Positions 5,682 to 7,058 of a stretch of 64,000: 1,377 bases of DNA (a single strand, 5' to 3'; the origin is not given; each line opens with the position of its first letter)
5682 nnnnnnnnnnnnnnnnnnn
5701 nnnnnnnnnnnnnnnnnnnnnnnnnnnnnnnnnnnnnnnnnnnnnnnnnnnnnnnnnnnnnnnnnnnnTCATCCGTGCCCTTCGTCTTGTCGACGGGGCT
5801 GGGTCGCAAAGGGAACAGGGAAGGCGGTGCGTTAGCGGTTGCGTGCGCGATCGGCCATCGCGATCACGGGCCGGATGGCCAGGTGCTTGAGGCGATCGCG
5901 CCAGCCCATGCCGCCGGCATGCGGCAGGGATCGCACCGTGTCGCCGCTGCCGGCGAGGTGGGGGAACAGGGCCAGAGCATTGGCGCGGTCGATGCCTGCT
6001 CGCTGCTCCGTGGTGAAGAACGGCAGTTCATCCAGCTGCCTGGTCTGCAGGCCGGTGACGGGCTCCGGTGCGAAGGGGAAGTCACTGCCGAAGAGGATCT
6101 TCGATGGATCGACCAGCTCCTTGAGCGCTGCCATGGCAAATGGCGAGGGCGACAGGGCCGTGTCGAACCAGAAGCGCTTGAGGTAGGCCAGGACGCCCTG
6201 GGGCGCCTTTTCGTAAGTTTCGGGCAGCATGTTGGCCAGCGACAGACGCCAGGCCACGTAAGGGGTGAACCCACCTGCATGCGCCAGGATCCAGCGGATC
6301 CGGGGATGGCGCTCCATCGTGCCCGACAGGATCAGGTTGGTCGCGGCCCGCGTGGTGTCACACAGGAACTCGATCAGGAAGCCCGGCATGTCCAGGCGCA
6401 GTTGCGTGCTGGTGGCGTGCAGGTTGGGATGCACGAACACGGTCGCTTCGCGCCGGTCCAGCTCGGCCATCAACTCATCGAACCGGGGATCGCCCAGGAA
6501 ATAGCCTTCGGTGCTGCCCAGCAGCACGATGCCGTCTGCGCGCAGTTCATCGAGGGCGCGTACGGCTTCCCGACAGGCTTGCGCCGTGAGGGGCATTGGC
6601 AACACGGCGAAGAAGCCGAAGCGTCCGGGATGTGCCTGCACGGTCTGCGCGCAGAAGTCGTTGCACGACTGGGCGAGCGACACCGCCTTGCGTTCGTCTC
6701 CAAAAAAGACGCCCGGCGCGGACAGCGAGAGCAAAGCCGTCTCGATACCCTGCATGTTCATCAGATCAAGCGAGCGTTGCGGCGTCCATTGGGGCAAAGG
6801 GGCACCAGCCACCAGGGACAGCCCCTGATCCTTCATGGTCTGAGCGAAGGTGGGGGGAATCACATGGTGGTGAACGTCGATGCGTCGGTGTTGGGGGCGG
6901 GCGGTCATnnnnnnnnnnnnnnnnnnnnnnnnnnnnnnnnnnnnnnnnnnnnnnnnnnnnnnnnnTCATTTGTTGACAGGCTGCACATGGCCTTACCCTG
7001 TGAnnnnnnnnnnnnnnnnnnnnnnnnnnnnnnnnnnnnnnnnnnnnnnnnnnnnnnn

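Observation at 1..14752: tRNA-anchored aromatic catabolic cluster with duplicated hydroxylase/dioxygenase/amidohydrolase modules and no classical meta-cleavage hydrolase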

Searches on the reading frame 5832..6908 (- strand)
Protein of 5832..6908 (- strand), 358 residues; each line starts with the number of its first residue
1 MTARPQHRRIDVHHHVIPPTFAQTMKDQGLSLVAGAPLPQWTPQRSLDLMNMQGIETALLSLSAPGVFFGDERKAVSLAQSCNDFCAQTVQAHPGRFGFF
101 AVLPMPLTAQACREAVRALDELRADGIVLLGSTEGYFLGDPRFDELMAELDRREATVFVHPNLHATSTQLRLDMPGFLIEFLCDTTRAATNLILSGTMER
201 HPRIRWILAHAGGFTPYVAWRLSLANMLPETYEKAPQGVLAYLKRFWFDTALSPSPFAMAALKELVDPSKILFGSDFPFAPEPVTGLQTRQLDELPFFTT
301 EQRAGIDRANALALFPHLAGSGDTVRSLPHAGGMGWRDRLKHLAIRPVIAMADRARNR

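Call 10: search_protein_families(library=pfam, proteins=[window:5835-6908:-])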
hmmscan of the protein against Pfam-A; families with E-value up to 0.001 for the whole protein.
window:5835-6908:- (358 aa): 1 family
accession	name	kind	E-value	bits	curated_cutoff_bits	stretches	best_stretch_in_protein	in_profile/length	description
PF04909.20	Amidohydro_2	-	3.6e-35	122.6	26.4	1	10-316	1-288/289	Amidohydrolase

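Call 11: search_protein_families(library=ncbifam, proteins=[window:5835-6908:-])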
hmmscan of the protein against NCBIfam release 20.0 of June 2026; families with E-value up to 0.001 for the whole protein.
window:5835-6908:- (358 aa): 0 families

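Call 14: find_related_loci(query=window:5835-6908:-, collection=genome_contigs, flank=10000)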
Query window:5835-6908:- (358 aa) in genome_contigs; peptide patterns used: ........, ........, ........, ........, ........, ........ (x = any residue, [..] = any of these).
92 stretches matched a pattern; 25 encode a relative of the query (tblastn E <= 1e-3); 25 distinct loci.
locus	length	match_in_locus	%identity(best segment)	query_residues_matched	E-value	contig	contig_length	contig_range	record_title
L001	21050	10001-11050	76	9-358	0e+0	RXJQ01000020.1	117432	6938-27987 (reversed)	MAG: Burkholderiales bacterium isolate AWTP1-19 sample_66_scaffold_31, whole genome shotgun sequence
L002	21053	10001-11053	62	9-358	1e-146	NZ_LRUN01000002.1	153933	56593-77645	Pseudomonas bananamidigenes strain BW11P2 contig_2, whole genome shotgun sequence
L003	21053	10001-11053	62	9-358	4e-146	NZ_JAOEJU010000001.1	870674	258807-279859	Pseudomonas koreensis strain B1M1-15 contig1, whole genome shotgun sequence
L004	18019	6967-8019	61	9-358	8e-144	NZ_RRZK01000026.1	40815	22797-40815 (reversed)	Pseudomonas vancouverensis strain Dha-51 Dha51_contig67, whole genome shotgun sequence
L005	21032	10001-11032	61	9-358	5e-143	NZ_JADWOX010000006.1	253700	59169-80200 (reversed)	Caulobacter hibisci strain KACC 18849 6, whole genome shotgun sequence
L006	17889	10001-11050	62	9-358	3e-142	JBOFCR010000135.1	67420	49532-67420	MAG: Pseudomonas sp. isolate WFFMC_MAG_171 k139_10823538_flag=1_multi=6.9963_len=67420, whole genome shotgun sequence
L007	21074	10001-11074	59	2-358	1e-139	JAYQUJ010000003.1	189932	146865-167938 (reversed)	MAG: Pseudomonas sp. isolate SD9012_S6_concoct_bins.tsv.146 NODE_10_length_189932_cov_9.960095, whole genome shotgun seq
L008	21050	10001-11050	58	10-358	1e-136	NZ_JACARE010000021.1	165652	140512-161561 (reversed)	Pseudomonas yamanorum strain IPO3780 IPO_3780_S49_L003_contig_21, whole genome shotgun sequence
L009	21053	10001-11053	55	9-358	1e-134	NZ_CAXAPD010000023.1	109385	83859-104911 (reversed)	Pseudomonas sp. RL_5y_Pfl2_73 isolate PseudoSSchier:73 RL_5y_Pfl2_73_NODE_23_length_109385_cov_19.707738, whole genome s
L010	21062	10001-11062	56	6-358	2e-133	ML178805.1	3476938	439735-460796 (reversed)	Pseudomonas sp. HS-2 genomic scaffold Scaffold1, whole genome shotgun sequence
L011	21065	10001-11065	53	1-358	6e-121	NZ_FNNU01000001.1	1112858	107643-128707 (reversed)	Pseudomonas kuykendallii strain NRRL B-59562, whole genome shotgun sequence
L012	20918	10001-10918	64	10-315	5e-125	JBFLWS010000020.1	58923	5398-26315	MAG: Pseudomonadota bacterium isolate MAG038 MAG038_20, whole genome shotgun sequence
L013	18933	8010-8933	41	9-316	8e-79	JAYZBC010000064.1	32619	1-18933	MAG: Pseudomonadota bacterium isolate XB_MAG1198 DB_MAG1198_0064, whole genome shotgun sequence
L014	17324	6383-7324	33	7-318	2e-44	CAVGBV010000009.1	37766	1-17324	Alloprevotella sp. isolate G02620-L1_cleanbin_000013 genome assembly, contig: Spades_G02620-L1_contig_526, whole genome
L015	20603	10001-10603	36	77-279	6e-28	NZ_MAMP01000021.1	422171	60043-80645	Domibacillus iocasae strain DSM 29979 DSM29979_contig_4, whole genome shotgun sequence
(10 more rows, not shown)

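Call 16: search_solved_structures(query=window:5835-6908:-, max_evalue=0.001)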
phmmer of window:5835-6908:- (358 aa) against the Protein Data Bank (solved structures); distinct sequences matched with E-value up to 0.001: 41.
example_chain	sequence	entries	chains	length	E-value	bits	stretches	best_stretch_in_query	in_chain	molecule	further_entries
2f6k_A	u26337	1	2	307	1.2e-43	153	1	9-311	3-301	metal-dependent hydrolase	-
4icm_A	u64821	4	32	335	2.5e-27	99.4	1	47-283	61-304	5-carboxyvanillate decarboxylase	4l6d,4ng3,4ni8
4ign_A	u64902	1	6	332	3.4e-23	85.7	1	39-314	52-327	2-amino-3-carboxymuconate-6-semialdehyde decarboxylase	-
4ofc_A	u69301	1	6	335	4.7e-23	85.3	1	40-314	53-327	2-amino-3-carboxymuconate-6-semialdehyde decarboxylase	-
4igm_A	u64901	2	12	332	4.7e-23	85.3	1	40-314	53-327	2-amino-3-carboxymuconate-6-semialdehyde decarboxylase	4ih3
2wm1_A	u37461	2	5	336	4.7e-23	85.3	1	40-314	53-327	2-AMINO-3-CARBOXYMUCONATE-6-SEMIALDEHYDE DECARBOXYLASE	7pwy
2dvt_A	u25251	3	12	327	2.1e-21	79.9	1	46-280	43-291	Thermophilic reversible gamma-resorcylate decarboxylase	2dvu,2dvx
3s4t_A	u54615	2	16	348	1.3e-18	70.7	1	45-280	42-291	Amidohydrolase 2 | Gamma-resorcylate decarboxylase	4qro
6mgt_A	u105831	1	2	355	2.9e-18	69.5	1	40-280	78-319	2-amino-3-carboxymuconate 6-semialdehyde decarboxylase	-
3nur_A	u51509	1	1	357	4.8e-18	68.8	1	47-311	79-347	Amidohydrolase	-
4ifk_B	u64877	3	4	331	9.9e-18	67.8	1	39-280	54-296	2-amino-3-carboxymuconate 6-semialdehyde decarboxylase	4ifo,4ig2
2hbv_A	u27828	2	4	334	1.6e-17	67.1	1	40-280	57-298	2-amino-3-carboxymuconate 6-semialdehyde decarboxylase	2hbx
6mgs_A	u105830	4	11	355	1.8e-17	66.9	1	40-280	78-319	2-amino-3-carboxymuconate 6-semialdehyde decarboxylase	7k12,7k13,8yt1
8yt2_A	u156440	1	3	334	3.5e-17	66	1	40-280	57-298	2-amino-3-carboxymuconate 6-semialdehyde decarboxylase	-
4hjw_A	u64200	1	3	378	4.5e-17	65.6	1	45-291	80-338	Uracil-5-carboxylate decarboxylase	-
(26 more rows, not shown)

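Call 22: find_encoding_contigs(protein=window:5832-6908:-, flank=10000, max_places=6)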
Protein window:5832-6908:- (358 aa): 23 contigs read that carry it; 6 places shown.
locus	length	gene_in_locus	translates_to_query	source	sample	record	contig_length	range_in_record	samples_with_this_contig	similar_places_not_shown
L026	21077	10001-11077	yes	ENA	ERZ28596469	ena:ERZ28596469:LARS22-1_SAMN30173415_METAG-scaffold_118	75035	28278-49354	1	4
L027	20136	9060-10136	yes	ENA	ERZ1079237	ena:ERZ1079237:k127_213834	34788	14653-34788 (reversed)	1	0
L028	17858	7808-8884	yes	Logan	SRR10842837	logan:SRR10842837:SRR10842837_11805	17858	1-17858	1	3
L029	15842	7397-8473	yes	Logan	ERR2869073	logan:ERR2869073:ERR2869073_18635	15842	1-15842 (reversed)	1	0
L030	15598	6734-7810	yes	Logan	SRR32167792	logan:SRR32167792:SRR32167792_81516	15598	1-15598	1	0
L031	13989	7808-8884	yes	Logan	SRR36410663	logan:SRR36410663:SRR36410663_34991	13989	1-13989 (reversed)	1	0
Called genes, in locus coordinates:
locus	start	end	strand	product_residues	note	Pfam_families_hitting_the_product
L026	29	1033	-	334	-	PF08448:PAS_4, PF00990:GGDEF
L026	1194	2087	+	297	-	PF03435:Sacchrp_dh_NADP (weak), PF03446:NAD_binding_2, PF03807:F420_oxidored (faint), PF14833:NAD_binding_11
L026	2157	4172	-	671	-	PF00501:AMP-binding, PF13193:AMP-binding_C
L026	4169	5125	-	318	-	PF10370:Rv2993c-like_N (weak), PF01557:FAA_hydrolase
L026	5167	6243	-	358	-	PF00903:Glyoxalase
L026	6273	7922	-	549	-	PF01494:FAD_binding_3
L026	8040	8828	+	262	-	PF00440:TetR_N, PF21306:TetR_C_40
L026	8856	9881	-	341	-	PF12625:Arabinose_bd, PF12833:HTH_18, PF00165:HTH_AraC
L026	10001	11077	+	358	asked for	PF04909:Amidohydro_2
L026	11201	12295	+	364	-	PF13557:Phenol_MetA_deg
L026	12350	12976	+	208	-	PF00440:TetR_N, PF21306:TetR_C_40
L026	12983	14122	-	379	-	PF04909:Amidohydro_2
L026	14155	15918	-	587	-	PF01494:FAD_binding_3, PF13450:NAD_binding_8 (weak)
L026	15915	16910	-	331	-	PF22632:BphC_D1 (weak), PF00903:Glyoxalase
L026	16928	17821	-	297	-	PF12146:Hydrolase_4 (weak), PF00561:Abhydrolase_1, PF12697:Abhydrolase_6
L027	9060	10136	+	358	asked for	PF04909:Amidohydro_2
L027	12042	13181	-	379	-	PF04909:Amidohydro_2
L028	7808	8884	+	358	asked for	PF04909:Amidohydro_2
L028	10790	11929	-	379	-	PF04909:Amidohydro_2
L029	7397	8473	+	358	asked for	PF04909:Amidohydro_2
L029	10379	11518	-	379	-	PF04909:Amidohydro_2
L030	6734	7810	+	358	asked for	PF04909:Amidohydro_2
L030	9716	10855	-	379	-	PF04909:Amidohydro_2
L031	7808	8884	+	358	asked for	PF04909:Amidohydro_2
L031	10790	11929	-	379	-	PF04909:Amidohydro_2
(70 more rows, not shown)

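Call 32: search_protein_families(library=pfam, proteins=[L007:1642-3000:-, L007:3013-4833:-, L007:11085-12278:+, L007:12286-13515:+, L007:15946-16968:-, L002:8146-9012:-, L002:11098-12459:+, L002:4573-5361:-, L002:3573-4511:-, L002:2543-3559:-], max_evalue=0.00001)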
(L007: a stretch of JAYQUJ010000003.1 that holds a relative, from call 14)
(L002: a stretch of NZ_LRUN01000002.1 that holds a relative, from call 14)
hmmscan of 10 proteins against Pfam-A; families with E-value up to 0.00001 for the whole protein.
L007:1642-3000:- (453 aa): 2 families
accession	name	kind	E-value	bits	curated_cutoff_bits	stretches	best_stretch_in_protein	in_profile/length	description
PF07044.18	DUF1329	-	1.5e-154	515.2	23.1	1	83-448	1-368/368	Protein of unknown function (DUF1329)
PF17131.11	LolA_like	-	3.1e-10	40.4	30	1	340-447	81-182/184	Outer membrane lipoprotein-sorting protein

L007:3013-4833:- (607 aa): 1 family
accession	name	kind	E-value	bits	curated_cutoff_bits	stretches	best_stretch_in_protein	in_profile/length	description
PF06980.17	DUF1302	-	7.3e-172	573.6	23.2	1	14-607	10-541/541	Protein of unknown function (DUF1302)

L007:11085-12278:+ (398 aa): 1 family
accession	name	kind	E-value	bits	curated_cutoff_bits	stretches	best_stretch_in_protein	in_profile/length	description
PF04909.20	Amidohydro_2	-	5.8e-25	89.1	26.4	1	51-322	1-251/289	Amidohydrolase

L007:12286-13515:+ (410 aa): 1 family
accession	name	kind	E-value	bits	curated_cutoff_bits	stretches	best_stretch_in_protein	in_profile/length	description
PF00724.26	Oxidored_FMN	-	1.4e-56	192.7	27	1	3-339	1-338/342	NADH:flavin oxidoreductase / NADH oxidase family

L007:15946-16968:- (341 aa): 4 families
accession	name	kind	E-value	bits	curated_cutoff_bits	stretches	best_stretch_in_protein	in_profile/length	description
PF13377.12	Peripla_BP_3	-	5.6e-27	95.3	26.5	1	180-340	1-166/167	Periplasmic binding protein-like domain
PF00532.27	Peripla_BP_1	-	8.5e-18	65.2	22.2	1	77-315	7-259/281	Periplasmic binding proteins and sugar binding domain of LacI family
PF00356.27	LacI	-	2.8e-14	53.1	27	1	15-60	1-46/46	Bacterial regulatory proteins, lacI family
PF13407.12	Peripla_BP_4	-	2.6e-10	40.8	35.1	1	74-287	1-221/258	Periplasmic binding protein domain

L002:8146-9012:- (289 aa): 3 families
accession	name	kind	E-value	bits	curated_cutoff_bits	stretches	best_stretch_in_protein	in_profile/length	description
PF00561.26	Abhydrolase_1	-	1.9e-31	110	25.8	1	32-271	2-244/245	alpha/beta hydrolase fold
PF12697.13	Abhydrolase_6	-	2.7e-21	77.7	26.3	1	33-276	1-215/217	Alpha/beta hydrolase family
PF12146.15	Hydrolase_4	-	5e-14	52.6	27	1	47-268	18-235/239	Serine aminopeptidase, S33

L002:11098-12459:+ (454 aa): 4 families
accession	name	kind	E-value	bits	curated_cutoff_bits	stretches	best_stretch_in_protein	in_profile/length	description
PF03349.22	Toluene_X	-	3.1e-105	352.5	29.7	1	37-454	3-421/421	Outer membrane protein transport protein (OMPP1/FadL/TodX)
PF10677.15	DUF2490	-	4.6e-11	43.2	29.8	0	147-193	13-59/186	Protein of unknown function (DUF2490)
PF13505.12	OMP_b-brl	-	1.6e-08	35.4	28.7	0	89-252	24-155/175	Outer membrane protein beta-barrel domain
PF13609.12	Porin_4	-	9.1e-06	26.1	27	0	179-418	139-308/310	Gram-negative porin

L002:4573-5361:- (263 aa): 1 family
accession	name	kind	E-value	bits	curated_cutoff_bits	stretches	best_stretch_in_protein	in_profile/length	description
PF01557.24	FAA_hydrolase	-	1e-11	45.4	23.9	1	76-261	28-212/214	Fumarylacetoacetate (FAA) hydrolase C-terminal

L002:3573-4511:- (313 aa): 2 families
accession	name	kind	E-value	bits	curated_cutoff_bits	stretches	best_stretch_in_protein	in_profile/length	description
PF09290.16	AcetDehyd-dimer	-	2.9e-62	209.4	26.6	1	133-286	1-138/138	Prokaryotic acetaldehyde dehydrogenase, dimerisation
PF01118.30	Semialdhyde_dh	-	1.8e-09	38.5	26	1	7-121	1-117/121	Semialdehyde dehydrogenase, NAD binding domain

L002:2543-3559:- (339 aa): 2 families
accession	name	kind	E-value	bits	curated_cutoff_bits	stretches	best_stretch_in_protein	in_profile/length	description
PF00682.25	HMGL-like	-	1.8e-71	241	29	1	8-267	1-260/260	HMGL-like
PF07836.16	DmpG_comm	-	3e-30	104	27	1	277-337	2-62/63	DmpG-like communication domain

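Call 47: search_solved_structures(query=window:5835-6908:-, max_evalue=1e-22, show_alignments=3)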
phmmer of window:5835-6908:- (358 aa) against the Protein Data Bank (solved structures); distinct sequences matched with E-value up to 1e-22: 6.
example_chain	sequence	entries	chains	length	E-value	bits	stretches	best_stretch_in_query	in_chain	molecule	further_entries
2f6k_A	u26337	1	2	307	1.2e-43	153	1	9-311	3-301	metal-dependent hydrolase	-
4icm_A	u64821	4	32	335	2.5e-27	99.4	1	47-283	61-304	5-carboxyvanillate decarboxylase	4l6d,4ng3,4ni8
4ign_A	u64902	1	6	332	3.4e-23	85.7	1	39-314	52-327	2-amino-3-carboxymuconate-6-semialdehyde decarboxylase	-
4ofc_A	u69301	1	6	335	4.7e-23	85.3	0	40-314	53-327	2-amino-3-carboxymuconate-6-semialdehyde decarboxylase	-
4igm_A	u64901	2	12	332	4.7e-23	85.3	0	40-314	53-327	2-amino-3-carboxymuconate-6-semialdehyde decarboxylase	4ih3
2wm1_A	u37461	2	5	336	4.7e-23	85.3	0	40-314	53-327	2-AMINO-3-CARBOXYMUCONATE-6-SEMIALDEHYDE DECARBOXYLASE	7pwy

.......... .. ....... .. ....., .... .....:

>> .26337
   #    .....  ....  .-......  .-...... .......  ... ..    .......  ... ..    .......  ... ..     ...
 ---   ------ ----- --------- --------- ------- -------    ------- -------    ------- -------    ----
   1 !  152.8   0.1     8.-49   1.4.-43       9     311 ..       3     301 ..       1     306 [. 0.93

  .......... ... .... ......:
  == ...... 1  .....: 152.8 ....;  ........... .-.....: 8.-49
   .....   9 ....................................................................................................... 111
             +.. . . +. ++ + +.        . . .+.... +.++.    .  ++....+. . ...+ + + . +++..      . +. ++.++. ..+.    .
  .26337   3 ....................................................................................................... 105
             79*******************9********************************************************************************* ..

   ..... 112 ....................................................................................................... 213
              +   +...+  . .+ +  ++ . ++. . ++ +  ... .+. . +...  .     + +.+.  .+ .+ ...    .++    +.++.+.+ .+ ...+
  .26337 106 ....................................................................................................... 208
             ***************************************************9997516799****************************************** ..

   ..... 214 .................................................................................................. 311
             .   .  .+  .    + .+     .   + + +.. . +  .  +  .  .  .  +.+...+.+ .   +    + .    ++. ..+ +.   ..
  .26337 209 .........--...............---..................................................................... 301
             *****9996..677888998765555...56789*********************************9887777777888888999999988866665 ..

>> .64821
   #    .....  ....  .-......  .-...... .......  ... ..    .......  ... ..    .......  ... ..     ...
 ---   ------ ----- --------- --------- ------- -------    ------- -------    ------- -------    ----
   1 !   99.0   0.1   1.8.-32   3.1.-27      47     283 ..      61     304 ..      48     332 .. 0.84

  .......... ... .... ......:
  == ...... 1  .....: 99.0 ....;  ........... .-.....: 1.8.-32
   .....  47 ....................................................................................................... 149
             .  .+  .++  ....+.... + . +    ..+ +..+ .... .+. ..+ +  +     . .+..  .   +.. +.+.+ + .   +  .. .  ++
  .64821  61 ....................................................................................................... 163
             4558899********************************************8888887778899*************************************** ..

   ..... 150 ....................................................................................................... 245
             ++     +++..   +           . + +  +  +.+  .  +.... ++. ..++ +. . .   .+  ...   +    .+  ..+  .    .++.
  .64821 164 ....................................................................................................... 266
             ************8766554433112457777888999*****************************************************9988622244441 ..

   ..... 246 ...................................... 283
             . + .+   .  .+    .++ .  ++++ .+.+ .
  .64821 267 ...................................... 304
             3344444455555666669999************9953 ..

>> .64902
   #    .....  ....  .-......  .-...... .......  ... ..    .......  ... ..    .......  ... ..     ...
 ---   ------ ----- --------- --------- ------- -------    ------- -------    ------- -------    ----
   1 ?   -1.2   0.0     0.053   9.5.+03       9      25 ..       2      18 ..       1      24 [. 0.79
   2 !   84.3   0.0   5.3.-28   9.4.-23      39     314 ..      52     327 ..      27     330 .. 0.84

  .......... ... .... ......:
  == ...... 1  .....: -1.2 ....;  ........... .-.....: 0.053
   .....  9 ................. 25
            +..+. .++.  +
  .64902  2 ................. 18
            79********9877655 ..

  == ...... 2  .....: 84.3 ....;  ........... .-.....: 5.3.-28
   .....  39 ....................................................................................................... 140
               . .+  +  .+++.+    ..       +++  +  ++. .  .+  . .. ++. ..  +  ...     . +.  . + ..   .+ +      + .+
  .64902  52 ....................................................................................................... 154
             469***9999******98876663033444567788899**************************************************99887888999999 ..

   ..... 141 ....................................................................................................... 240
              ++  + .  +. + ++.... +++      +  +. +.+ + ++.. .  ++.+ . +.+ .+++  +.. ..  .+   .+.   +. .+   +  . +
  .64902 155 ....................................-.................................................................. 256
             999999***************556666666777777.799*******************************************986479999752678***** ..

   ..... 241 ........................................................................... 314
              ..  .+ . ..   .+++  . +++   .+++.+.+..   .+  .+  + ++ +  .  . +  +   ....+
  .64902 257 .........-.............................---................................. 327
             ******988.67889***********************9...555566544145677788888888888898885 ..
